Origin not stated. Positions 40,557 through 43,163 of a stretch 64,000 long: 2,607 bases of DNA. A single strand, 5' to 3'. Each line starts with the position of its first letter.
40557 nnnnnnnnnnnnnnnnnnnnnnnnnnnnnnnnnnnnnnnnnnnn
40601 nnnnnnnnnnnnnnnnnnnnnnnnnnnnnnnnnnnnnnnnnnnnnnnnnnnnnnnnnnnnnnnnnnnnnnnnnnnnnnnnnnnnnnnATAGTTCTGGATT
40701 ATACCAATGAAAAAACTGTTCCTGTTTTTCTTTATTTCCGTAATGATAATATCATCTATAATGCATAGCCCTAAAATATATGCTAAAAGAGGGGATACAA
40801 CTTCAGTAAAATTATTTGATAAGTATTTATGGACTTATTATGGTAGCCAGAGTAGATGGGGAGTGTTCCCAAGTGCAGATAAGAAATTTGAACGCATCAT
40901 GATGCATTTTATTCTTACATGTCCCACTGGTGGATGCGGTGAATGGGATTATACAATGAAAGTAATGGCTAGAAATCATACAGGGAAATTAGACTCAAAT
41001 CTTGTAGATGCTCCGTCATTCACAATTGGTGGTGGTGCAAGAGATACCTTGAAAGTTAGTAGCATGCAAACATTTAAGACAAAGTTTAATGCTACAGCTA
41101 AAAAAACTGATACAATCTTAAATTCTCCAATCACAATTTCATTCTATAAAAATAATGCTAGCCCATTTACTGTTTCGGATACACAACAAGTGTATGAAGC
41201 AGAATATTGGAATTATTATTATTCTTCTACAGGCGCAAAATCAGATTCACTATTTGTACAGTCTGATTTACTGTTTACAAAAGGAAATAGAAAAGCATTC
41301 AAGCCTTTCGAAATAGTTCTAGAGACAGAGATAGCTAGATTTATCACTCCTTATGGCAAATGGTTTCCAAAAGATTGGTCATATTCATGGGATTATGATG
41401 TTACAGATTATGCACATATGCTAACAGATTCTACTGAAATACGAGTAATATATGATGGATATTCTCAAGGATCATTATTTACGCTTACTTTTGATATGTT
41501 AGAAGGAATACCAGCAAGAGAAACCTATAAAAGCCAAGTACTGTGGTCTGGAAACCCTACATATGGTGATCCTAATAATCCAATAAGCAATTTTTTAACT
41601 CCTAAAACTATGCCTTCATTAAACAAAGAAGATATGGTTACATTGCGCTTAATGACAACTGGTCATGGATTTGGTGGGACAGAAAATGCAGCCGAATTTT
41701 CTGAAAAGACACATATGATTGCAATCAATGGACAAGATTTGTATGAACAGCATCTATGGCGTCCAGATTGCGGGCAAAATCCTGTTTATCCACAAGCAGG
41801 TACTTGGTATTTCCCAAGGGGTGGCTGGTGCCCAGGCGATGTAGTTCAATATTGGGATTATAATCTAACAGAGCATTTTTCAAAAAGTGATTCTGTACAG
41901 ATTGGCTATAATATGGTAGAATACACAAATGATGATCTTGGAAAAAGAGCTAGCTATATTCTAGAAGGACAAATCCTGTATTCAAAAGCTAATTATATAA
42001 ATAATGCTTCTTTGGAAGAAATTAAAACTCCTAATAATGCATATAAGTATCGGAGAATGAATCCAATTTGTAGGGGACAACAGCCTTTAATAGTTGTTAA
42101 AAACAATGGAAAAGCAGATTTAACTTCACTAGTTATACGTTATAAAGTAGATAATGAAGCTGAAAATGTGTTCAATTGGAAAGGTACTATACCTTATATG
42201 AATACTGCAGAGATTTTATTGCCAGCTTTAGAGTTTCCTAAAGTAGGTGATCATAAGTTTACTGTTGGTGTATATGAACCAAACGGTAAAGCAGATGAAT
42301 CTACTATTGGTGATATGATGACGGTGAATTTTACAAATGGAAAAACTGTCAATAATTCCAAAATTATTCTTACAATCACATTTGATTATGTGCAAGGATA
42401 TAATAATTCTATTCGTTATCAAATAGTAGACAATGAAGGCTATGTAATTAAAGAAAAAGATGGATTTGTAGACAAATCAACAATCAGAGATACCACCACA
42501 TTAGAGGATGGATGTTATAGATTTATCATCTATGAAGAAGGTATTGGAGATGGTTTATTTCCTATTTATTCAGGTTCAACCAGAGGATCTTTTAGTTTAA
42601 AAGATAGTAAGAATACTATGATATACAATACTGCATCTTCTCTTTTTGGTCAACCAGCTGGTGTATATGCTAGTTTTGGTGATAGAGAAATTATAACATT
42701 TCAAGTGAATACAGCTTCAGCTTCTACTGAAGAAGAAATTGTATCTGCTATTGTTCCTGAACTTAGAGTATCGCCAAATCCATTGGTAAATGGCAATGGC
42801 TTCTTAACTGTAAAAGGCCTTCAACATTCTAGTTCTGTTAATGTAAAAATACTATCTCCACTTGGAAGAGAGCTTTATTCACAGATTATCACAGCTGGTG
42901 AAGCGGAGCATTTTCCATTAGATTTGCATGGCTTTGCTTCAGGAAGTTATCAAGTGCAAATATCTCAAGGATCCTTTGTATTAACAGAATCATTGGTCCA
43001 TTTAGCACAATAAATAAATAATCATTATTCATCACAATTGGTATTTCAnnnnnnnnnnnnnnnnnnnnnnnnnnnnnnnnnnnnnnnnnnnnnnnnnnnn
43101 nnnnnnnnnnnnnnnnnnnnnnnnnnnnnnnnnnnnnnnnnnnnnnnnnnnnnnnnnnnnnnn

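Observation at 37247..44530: T9SS cargo island: orphan ABC ATPase, thioredoxin-motif secreted protein, PNGase F homolog, then leucyl aminopeptidase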

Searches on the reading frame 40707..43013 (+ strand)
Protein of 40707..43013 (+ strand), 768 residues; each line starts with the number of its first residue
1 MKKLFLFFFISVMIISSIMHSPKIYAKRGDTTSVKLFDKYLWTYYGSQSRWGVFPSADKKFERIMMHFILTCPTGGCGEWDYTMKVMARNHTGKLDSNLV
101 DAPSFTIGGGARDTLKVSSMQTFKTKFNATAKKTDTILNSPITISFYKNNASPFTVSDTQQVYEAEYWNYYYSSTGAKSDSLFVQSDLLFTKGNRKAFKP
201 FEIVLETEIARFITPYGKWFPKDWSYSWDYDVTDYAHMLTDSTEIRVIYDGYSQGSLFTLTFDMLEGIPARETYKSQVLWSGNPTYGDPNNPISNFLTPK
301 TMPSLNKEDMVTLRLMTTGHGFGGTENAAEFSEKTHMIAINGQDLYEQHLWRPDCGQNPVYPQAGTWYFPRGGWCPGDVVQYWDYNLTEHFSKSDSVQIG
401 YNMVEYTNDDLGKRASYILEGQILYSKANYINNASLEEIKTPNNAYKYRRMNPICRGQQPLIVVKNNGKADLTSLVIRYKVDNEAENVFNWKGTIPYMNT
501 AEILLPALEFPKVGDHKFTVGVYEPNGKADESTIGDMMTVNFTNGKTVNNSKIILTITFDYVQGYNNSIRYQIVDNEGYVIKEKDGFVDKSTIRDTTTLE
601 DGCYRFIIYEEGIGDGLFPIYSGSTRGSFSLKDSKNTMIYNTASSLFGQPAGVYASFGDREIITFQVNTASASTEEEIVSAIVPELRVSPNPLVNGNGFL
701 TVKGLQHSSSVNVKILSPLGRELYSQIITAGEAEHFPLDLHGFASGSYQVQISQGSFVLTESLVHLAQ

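Call 3: search_protein_families(library=pfam, proteins=[window:40707-43013:+], max_evalue=0.01)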
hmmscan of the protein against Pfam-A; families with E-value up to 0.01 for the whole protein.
window:40707-43013:+ (768 aa): 3 families
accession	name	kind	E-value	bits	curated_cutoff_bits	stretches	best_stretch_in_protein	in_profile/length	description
PF09113.15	N-glycanase_C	-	1.1e-18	67.9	25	1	308-404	21-119/140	Peptide-N-glycosidase F, C terminal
PF18962.6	Por_Secre_tail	-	1.6e-05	25.5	27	1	689-756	2-66/75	Secretion system C-terminal sorting domain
PF11589.14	DUF3244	-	0.00071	20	25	1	698-759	29-90/96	Domain of unknown function (DUF3244)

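Call 4: search_protein_families(library=ncbifam, proteins=[window:40707-43013:+], max_evalue=0.01)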
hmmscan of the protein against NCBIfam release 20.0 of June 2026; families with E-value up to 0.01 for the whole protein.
window:40707-43013:+ (768 aa): 1 family
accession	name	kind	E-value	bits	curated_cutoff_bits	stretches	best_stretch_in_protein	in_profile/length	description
TIGR04183.1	Por_Secre_tail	domain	1.4e-05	25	23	1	688-761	1-67/72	T9SS type A sorting domain-containing protein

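Call 9: search_solved_structures(query=window:40707-43013:+, max_evalue=1, show_alignments=3)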
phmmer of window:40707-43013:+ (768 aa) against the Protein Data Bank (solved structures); distinct sequences matched with E-value up to 1: 9.
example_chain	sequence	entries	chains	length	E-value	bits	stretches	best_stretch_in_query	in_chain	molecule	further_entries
3pms_A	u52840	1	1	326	3e-18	68.6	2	208-423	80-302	Peptide:N-glycosidase F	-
1pnf_A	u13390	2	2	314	1.4e-17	66.4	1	208-424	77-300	PEPTIDE-N(4)-(N-ACETYL-BETA-D-GLUCOSAMINYL)ASPARAGINE AMIDASE F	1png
1pgs_A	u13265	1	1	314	1.7e-17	66.1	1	208-424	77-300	PEPTIDE-N(4)-(N-ACETYL-BETA-D-GLUCOSAMINYL)ASPARAGINE AMIDASE F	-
4qhb_A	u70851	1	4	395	8.6e-06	27.4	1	224-394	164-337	Uncharacterized protein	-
3ks7_A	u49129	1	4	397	5.2e-05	24.8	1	223-378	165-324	Putative Putative PNGase F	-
9lwg_A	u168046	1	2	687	0.00049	21.6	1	304-401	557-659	Si:dkey-256h2.1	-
7zgn_A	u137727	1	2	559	0.0031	19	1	313-380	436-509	Glpgli family protein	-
4r4z_A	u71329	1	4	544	0.0048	18.3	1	311-387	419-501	PNGF-II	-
4r4x_A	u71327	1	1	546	0.0048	18.3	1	311-387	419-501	PNGF-II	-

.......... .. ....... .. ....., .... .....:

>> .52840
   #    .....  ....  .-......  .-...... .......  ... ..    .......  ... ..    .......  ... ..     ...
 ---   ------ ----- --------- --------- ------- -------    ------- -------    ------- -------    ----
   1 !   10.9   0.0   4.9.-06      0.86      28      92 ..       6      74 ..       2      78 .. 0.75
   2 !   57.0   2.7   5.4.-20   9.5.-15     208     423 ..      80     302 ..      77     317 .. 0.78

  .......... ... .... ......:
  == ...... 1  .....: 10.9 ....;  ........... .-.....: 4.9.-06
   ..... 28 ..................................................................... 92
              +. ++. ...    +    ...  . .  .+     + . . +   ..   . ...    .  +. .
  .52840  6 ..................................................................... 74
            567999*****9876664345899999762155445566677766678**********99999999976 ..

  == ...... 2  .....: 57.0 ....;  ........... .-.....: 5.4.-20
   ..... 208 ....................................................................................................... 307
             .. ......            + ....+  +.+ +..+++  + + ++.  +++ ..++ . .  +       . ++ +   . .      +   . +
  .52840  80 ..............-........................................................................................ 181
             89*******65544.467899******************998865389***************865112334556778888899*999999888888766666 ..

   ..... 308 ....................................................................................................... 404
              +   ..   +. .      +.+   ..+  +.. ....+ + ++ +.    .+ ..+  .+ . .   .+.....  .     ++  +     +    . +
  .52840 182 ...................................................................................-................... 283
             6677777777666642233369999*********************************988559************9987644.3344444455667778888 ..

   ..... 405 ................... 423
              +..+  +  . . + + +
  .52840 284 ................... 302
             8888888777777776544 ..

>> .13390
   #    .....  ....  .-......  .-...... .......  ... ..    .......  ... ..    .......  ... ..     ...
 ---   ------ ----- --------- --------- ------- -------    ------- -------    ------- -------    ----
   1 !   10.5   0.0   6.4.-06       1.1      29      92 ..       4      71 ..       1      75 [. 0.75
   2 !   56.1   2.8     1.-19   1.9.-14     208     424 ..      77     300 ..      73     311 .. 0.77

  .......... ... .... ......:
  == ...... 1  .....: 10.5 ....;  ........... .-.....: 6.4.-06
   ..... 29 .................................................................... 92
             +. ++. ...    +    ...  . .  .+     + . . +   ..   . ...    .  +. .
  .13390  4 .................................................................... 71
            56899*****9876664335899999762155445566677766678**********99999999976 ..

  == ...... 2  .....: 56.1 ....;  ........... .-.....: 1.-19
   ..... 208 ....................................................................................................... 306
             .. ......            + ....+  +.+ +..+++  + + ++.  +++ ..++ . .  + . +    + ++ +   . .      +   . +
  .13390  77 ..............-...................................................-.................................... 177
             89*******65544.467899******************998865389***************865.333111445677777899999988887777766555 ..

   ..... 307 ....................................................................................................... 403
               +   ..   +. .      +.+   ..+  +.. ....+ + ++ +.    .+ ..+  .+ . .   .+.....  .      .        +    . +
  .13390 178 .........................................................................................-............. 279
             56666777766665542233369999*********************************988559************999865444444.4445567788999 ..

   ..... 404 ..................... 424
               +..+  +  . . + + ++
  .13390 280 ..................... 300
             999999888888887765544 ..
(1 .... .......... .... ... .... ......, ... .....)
